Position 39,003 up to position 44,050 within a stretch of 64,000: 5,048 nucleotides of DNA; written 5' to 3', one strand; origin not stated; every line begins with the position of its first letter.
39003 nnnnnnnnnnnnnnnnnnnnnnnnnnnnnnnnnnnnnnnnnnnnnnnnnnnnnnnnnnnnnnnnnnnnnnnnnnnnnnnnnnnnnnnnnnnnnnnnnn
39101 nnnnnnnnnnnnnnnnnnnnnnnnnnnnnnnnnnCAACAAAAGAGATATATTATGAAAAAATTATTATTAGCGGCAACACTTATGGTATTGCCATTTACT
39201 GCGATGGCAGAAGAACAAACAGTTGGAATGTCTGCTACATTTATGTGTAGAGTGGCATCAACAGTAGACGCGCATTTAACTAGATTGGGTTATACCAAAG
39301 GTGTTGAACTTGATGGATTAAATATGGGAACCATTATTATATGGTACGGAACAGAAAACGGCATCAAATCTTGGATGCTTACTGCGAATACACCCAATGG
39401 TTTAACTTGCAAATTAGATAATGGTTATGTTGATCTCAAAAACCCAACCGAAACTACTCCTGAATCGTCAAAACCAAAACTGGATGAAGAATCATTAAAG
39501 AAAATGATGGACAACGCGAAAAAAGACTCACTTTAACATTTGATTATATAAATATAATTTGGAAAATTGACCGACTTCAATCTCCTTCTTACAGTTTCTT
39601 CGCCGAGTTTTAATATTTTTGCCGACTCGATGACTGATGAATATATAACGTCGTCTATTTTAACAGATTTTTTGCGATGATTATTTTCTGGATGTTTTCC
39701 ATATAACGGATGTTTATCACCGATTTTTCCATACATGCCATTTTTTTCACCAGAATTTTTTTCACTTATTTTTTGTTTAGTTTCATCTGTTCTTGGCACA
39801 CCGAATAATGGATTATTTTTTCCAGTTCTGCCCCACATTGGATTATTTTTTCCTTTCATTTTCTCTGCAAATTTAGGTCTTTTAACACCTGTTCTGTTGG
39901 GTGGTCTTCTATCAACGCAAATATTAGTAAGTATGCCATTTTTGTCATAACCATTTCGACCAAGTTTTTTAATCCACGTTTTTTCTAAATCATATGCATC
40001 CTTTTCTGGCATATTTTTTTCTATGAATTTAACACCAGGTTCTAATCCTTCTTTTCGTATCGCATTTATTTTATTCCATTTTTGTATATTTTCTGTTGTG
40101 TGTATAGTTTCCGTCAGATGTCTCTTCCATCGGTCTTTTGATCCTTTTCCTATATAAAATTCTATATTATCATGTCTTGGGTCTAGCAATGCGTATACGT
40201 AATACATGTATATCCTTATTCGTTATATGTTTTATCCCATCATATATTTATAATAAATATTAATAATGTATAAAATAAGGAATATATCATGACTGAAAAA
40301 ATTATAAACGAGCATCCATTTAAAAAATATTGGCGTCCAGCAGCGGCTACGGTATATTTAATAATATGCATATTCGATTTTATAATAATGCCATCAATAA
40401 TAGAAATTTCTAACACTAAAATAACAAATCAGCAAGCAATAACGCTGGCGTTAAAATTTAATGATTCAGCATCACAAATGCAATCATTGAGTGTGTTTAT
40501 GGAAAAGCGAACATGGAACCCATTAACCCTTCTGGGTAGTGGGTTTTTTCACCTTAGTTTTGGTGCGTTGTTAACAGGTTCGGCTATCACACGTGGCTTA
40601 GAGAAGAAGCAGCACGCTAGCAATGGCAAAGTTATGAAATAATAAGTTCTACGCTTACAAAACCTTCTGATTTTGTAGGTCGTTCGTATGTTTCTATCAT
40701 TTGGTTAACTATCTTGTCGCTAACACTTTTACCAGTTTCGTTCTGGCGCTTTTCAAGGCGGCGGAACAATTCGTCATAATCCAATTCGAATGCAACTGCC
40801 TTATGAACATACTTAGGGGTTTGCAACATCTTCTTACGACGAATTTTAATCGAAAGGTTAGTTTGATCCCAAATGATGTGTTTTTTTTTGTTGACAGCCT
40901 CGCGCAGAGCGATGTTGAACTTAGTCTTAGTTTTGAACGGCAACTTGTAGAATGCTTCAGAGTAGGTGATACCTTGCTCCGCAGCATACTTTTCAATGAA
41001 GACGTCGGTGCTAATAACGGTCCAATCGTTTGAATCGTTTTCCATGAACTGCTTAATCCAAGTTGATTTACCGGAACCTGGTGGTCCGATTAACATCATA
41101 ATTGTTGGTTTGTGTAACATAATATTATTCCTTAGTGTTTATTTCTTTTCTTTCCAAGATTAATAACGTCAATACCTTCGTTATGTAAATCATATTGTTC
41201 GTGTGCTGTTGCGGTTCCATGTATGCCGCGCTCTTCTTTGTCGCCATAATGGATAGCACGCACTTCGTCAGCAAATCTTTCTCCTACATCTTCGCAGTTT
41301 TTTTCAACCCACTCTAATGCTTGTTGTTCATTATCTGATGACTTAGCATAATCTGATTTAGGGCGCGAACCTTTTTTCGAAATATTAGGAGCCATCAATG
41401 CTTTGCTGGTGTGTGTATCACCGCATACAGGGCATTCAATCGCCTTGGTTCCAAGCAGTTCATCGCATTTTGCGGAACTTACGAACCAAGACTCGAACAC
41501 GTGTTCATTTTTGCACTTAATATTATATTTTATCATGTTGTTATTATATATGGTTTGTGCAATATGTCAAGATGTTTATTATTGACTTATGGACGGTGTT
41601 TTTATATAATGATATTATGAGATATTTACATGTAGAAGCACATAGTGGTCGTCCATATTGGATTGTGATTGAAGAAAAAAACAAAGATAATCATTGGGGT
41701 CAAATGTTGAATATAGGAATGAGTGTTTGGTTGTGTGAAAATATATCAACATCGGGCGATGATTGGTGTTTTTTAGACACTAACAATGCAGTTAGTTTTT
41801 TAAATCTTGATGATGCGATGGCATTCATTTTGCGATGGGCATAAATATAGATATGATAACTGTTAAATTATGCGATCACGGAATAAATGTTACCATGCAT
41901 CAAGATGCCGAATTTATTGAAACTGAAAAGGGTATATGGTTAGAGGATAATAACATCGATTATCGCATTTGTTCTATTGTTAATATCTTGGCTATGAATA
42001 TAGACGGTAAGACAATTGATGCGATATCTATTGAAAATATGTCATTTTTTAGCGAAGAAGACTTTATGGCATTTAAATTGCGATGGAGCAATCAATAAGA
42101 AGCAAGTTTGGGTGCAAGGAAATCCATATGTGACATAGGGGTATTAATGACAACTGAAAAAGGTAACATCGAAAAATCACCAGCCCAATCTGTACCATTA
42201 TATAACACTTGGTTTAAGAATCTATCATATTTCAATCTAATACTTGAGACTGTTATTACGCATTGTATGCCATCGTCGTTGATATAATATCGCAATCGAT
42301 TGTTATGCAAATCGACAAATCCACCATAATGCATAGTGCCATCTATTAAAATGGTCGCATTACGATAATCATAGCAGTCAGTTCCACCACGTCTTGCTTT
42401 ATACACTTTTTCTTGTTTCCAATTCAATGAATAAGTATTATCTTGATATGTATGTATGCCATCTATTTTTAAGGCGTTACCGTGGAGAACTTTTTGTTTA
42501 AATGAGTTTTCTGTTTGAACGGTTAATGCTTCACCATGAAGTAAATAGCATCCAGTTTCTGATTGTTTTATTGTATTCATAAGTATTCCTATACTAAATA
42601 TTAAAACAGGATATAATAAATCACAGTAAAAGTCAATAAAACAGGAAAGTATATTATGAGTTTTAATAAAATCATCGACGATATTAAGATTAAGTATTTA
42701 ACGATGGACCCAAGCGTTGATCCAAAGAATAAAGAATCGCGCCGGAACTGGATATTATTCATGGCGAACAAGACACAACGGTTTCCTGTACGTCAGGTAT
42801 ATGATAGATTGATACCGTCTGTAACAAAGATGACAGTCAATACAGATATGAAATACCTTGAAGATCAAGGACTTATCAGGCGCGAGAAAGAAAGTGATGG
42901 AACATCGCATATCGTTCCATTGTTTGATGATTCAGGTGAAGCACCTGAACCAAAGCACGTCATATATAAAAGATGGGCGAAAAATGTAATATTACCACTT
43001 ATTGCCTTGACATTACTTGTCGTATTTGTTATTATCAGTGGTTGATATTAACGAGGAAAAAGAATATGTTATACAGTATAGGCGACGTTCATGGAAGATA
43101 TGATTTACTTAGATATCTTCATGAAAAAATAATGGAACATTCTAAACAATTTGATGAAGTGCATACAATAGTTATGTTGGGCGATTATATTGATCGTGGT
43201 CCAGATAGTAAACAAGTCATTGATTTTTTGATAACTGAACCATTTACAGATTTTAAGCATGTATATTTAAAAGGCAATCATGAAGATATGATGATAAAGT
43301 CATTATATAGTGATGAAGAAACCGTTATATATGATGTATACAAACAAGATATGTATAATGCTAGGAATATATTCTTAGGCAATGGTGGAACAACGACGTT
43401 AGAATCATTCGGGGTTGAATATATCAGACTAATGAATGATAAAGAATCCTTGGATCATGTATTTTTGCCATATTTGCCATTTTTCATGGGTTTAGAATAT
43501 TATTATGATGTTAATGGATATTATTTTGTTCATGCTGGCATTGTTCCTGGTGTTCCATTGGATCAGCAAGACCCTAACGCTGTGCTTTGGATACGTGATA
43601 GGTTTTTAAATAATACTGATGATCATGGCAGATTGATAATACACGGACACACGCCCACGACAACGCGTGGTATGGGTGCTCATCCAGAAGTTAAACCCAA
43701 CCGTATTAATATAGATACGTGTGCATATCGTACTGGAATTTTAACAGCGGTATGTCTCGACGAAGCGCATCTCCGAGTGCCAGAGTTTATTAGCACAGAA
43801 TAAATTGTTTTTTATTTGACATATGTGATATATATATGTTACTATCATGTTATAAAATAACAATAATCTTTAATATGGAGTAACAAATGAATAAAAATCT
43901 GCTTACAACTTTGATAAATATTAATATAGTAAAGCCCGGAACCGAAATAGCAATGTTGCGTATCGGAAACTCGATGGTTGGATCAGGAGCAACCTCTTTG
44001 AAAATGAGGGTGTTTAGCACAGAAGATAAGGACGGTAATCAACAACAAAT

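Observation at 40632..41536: Stand-alone T4-Pnk-like kinase domain adjacent to a DUF1178-type zinc-ribbon protein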

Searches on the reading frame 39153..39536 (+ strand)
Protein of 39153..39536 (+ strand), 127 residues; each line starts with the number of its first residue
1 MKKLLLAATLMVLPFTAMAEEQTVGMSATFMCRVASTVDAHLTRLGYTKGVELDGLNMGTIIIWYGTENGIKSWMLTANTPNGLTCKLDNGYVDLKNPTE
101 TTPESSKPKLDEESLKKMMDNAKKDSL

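Call 3: search_protein_families(library=pfam, proteins=[window:39153-39536:+], max_evalue=0.1)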
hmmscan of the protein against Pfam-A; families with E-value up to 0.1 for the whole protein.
window:39153-39536:+ (127 aa): 0 families

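Call 4: search_protein_families(library=phrogs, proteins=[window:39153-39536:+], max_evalue=0.01)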
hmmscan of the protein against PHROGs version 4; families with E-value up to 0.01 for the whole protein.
window:39153-39536:+ (127 aa): 1 family
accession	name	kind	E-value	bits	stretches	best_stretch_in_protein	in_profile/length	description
phrog_25396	-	unknown function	8.1e-07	29.9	1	3-93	10-95/111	-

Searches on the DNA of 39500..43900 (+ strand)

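Call 5: search_dna_similar(query=window:39500-43900:+, collection=phages, mode=near, max_rows=25)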
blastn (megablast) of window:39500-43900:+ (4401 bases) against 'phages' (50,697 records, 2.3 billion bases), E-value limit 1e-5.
No match.

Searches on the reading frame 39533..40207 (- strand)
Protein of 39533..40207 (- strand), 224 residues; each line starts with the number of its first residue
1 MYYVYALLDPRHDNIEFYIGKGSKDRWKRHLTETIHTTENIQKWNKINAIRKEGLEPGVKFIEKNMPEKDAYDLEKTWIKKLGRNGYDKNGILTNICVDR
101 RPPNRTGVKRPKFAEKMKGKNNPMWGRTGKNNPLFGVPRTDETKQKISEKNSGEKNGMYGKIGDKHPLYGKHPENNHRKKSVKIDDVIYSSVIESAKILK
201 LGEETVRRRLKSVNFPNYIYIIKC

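Call 3: search_protein_families(library=pfam, proteins=[window:39533-40207:-], max_evalue=0.1)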
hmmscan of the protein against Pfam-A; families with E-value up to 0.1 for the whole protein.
window:39533-40207:- (224 aa): 6 families
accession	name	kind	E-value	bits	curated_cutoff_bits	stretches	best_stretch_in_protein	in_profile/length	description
PF07460.16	NUMOD3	-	2.7e-10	40.4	20.4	2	128-148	17-37/37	NUMOD3 motif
PF22945.2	LEM-3_GIY-YIG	-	1.7e-07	31.8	27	1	17-85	28-99/151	LEM-3-like GIY-YIG domain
PF01541.30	GIY-YIG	-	0.00011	22.9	22.6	1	1-87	1-77/78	GIY-YIG catalytic domain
PF20987.3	I-TevI_DNA-bd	-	0.00012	22.3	27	1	178-220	10-51/51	Intron-encoded endonuclease 1, DNA-binding domain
PF02450.21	LCAT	-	0.047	13.3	21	1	25-122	19-113/392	Lecithin:cholesterol acyltransferase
PF22665.2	DUF6293_C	-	0.076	13.9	27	0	31-87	21-76/101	DUF6293 C-terminal winged helix domain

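Call 4: search_protein_families(library=phrogs, proteins=[window:39533-40207:-], max_evalue=0.01)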
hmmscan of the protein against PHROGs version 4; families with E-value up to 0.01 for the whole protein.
window:39533-40207:- (224 aa): 4 families
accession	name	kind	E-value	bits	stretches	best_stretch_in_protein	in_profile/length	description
phrog_314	-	DNA, RNA and nucleotide metabolism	1.4e-21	78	1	1-220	178-387/574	homing endonuclease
phrog_5356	-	unknown function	6.7e-13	49.6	1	2-82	16-99/255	-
phrog_655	-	DNA, RNA and nucleotide metabolism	4.1e-07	31.2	1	109-219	117-257/343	homing endonuclease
phrog_15526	-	unknown function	0.00048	21.2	0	2-111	4-94/168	-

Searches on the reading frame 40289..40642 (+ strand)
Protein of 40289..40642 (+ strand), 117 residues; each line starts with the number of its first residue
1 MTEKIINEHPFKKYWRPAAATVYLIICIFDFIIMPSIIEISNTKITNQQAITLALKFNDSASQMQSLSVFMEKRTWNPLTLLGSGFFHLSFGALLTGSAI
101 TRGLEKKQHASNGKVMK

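Call 3: search_protein_families(library=pfam, proteins=[window:40289-40642:+], max_evalue=0.1)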
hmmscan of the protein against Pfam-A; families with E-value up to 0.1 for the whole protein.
window:40289-40642:+ (117 aa): 1 family
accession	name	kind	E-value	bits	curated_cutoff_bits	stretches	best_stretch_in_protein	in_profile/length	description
PF11351.13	GTA_holin_3TM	-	0.017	16.1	24.8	1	5-40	60-95/123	Holin of 3TMs, for gene-transfer release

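Call 4: search_protein_families(library=phrogs, proteins=[window:40289-40642:+], max_evalue=0.01)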
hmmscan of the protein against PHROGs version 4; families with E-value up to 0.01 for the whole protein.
window:40289-40642:+ (117 aa): 1 family
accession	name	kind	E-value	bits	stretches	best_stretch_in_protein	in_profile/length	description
phrog_3427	-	lysis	0.0082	17.1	0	8-43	69-104/141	holin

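Call 81: search_protein_families(library=padloc, proteins=[window:40289-40642:+], max_evalue=0.01)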
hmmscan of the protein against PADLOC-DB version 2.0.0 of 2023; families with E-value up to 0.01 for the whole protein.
window:40289-40642:+ (117 aa): 0 families
